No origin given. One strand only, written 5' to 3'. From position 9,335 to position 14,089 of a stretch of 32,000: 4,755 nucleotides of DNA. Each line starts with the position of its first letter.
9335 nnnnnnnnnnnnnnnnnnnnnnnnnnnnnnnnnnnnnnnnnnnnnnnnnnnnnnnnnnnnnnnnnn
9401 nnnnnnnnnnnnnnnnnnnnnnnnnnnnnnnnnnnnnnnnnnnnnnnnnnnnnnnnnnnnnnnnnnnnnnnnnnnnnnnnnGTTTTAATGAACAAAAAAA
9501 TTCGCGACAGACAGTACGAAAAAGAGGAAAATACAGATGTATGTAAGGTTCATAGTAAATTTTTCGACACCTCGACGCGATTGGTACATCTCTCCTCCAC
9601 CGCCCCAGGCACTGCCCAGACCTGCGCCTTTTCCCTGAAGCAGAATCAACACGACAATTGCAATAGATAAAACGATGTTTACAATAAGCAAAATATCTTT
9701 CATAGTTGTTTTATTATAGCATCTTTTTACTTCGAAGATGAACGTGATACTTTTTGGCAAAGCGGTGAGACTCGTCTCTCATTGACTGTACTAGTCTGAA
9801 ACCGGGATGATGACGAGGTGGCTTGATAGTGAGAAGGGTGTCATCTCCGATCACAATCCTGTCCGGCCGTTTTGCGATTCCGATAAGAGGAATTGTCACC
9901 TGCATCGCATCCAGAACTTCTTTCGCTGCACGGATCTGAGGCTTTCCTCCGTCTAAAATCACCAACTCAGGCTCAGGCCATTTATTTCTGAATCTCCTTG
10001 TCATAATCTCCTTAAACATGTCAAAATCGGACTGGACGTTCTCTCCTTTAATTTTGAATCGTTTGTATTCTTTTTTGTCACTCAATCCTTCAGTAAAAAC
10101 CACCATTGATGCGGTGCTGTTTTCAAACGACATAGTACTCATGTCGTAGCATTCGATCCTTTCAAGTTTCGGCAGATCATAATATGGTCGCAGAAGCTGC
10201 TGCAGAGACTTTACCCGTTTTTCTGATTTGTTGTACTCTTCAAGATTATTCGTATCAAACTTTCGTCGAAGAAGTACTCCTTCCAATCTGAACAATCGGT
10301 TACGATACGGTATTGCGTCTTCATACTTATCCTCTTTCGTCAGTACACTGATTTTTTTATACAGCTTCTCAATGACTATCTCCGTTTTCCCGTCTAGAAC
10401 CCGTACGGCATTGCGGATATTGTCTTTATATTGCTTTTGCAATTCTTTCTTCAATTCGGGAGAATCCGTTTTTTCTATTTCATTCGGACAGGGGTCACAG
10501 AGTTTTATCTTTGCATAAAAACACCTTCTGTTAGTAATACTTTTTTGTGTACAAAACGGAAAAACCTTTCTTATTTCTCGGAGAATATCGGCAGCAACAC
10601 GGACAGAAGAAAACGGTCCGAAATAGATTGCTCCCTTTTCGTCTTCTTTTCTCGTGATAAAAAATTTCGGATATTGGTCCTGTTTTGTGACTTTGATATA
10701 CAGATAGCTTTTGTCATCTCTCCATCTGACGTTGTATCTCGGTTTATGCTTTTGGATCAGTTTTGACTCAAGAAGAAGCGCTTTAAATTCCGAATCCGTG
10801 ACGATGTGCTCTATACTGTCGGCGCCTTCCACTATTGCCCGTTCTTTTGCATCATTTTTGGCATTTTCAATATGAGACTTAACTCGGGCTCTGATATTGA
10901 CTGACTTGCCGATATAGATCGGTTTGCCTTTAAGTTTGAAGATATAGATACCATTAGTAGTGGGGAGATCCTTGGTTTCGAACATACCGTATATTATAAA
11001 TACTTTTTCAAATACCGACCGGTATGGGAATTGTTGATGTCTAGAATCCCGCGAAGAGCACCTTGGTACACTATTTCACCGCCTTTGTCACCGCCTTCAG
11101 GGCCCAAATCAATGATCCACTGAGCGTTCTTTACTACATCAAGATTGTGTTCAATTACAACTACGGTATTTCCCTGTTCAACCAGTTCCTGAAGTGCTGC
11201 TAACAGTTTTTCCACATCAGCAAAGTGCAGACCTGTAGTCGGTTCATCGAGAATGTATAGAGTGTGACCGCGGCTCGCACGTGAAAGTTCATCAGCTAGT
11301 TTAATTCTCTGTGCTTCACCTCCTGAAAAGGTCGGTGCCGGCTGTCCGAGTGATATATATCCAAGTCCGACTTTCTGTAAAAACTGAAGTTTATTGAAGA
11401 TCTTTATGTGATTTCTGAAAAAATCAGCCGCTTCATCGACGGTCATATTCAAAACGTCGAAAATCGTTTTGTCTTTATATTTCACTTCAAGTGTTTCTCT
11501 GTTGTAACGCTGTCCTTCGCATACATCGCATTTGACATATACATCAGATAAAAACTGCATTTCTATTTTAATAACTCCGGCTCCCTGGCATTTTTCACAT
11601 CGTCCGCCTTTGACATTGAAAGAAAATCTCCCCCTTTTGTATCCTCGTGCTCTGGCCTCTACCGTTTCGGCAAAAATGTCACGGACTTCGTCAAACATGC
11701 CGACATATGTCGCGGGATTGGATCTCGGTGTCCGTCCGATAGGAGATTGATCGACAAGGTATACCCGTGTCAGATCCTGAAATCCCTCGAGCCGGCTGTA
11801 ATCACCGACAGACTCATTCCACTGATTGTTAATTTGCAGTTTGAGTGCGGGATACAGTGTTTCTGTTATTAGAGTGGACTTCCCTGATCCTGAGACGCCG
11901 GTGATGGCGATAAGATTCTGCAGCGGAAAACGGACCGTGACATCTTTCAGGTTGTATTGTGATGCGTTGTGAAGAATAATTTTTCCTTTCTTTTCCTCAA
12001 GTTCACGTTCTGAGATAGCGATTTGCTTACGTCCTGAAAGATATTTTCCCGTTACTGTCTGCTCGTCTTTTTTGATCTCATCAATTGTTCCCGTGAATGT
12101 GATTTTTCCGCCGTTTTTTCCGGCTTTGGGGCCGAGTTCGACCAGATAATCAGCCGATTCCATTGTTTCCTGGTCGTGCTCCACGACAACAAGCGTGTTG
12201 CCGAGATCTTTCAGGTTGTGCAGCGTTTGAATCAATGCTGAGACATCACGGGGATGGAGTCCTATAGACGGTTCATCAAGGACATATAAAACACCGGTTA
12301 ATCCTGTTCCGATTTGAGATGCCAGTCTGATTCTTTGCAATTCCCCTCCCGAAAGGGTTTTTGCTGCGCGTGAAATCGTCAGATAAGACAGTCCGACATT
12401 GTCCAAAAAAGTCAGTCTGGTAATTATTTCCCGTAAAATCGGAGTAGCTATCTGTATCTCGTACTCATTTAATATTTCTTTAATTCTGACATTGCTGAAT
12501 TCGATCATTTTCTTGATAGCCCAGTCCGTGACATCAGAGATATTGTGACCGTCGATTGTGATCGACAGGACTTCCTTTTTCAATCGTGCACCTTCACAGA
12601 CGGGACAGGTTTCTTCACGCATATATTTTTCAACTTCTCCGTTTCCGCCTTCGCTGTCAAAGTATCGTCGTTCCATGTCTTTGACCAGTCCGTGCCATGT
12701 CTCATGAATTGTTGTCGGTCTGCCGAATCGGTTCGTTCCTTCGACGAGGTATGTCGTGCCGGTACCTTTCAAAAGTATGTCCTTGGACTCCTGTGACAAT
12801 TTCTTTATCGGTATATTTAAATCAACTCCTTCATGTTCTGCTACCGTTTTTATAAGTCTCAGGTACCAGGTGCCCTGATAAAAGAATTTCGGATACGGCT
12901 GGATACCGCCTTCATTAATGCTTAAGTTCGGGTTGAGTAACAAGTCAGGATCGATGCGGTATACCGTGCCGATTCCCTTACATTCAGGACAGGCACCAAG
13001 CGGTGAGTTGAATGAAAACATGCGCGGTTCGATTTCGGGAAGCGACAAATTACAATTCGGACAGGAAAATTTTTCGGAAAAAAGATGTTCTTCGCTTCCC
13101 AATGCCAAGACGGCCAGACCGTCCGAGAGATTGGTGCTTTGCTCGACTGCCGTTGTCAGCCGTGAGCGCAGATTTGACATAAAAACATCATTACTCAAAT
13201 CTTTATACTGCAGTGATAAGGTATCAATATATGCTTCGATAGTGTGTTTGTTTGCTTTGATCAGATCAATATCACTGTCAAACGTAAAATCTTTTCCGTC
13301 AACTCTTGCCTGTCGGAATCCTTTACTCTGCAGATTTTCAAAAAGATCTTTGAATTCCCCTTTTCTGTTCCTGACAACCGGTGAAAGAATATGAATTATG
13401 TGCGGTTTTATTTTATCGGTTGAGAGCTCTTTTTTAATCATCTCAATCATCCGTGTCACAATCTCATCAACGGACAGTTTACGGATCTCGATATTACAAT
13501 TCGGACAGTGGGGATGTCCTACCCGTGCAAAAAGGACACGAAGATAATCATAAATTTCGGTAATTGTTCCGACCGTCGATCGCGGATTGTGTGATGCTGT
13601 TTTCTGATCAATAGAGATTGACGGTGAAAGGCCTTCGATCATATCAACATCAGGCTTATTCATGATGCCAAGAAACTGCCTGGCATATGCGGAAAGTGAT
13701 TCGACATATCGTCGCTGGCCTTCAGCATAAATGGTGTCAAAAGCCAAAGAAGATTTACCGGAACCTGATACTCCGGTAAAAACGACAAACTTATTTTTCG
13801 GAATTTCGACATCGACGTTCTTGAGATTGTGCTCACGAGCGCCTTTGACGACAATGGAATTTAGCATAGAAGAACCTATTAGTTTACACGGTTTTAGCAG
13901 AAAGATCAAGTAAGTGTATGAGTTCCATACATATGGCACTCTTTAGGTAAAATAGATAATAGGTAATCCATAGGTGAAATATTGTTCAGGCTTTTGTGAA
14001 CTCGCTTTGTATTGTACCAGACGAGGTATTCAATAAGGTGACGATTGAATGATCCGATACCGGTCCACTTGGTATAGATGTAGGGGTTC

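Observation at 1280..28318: A TATAAT-like hexamer at a fixed short distance from the ATG of 15 genes suggests a largely leaderless transcriptome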

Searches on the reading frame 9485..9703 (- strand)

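Call 30: search_protein_families(library=pfam, proteins=[window:9485-9703:-])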
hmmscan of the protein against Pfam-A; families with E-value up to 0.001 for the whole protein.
window:9485-9703:- (72 aa): 1 family
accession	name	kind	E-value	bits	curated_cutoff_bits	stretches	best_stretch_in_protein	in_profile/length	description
PF03840.19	SecG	-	3.2e-15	56.4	29.2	1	4-67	1-66/70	Preprotein translocase SecG subunit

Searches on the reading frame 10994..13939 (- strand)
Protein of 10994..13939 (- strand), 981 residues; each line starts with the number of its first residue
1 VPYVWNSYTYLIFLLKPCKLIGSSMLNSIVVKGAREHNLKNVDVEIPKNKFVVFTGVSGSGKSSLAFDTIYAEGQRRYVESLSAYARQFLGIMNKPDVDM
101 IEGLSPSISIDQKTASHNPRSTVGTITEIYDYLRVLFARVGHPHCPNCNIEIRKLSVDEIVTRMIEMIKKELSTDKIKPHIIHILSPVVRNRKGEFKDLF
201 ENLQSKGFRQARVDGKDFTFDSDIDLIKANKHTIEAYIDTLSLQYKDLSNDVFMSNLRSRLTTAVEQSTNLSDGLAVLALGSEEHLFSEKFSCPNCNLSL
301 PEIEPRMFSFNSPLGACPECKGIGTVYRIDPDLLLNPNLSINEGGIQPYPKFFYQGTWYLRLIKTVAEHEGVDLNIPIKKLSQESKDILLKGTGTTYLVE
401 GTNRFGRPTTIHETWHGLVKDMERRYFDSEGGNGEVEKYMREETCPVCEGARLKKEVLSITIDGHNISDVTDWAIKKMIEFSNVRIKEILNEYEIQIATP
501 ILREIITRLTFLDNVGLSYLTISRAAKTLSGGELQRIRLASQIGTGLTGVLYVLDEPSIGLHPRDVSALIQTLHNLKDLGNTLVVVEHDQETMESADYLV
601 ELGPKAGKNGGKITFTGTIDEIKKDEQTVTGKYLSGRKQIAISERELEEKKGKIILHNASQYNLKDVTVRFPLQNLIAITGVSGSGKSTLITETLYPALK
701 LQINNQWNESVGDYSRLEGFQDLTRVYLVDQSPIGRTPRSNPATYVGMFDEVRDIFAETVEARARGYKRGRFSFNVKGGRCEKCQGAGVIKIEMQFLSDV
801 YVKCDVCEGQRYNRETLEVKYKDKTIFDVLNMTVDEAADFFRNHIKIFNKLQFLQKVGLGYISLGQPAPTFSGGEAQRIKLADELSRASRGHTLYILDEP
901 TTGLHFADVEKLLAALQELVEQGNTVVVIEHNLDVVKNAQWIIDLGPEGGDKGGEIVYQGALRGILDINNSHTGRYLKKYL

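Call 31: search_protein_families(library=pfam, proteins=[window:10994-13939:-])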
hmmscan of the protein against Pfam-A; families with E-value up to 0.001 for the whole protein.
window:10994-13939:- (981 aa): 14 families
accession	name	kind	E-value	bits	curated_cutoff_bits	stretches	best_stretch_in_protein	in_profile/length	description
PF17755.6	UvrA_DNA-bind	-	1e-21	77.7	23.2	1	330-430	1-100/110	UvrA DNA-binding domain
PF00005.33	ABC_tran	-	7.3e-19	69.2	25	0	853-902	88-137/137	ABC transporter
PF17760.6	UvrA_inter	-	7e-18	64.9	23.3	1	180-277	17-104/109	UvrA interaction domain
PF02463.25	SMC_N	-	2.2e-13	50.6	40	0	224-602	99-211/220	RecF/RecN/SMC N terminal domain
PF13555.12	AAA_29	-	2.2e-09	37.4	27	1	665-704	13-55/61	P-loop containing region of AAA domain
PF20703.3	nSTAND1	-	9.6e-08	32.5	27.1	0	668-708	27-69/379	Novel STAND NTPase 1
PF13191.12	AAA_16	-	1.5e-06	29.3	32.6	0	675-702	25-51/167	AAA ATPase domain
PF03193.22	RsgA_GTPase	-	4.2e-06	27.1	30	0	30-66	88-123/174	RsgA GTPase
PF13476.12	AAA_23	-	9.1e-06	26.9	27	0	653-691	1-36/201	AAA domain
PF14258.12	DUF4350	-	2e-05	25.4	30.4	0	883-934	28-76/181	Domain of unknown function (DUF4350)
PF20720.3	nSTAND3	-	3.7e-05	23.9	27.2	0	46-71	14-39/155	Novel STAND NTPase 3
PF00684.25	DnaJ_CXXCXGXG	-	5.9e-05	23.7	32.7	0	780-811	17-51/65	DnaJ central domain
PF13304.12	AAA_21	-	0.00026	21.6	27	0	867-921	234-287/304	AAA domain, putative AbiEii toxin, Type IV TA system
PF13401.12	AAA_22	-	0.00068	20.4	27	0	674-693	5-24/130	AAA domain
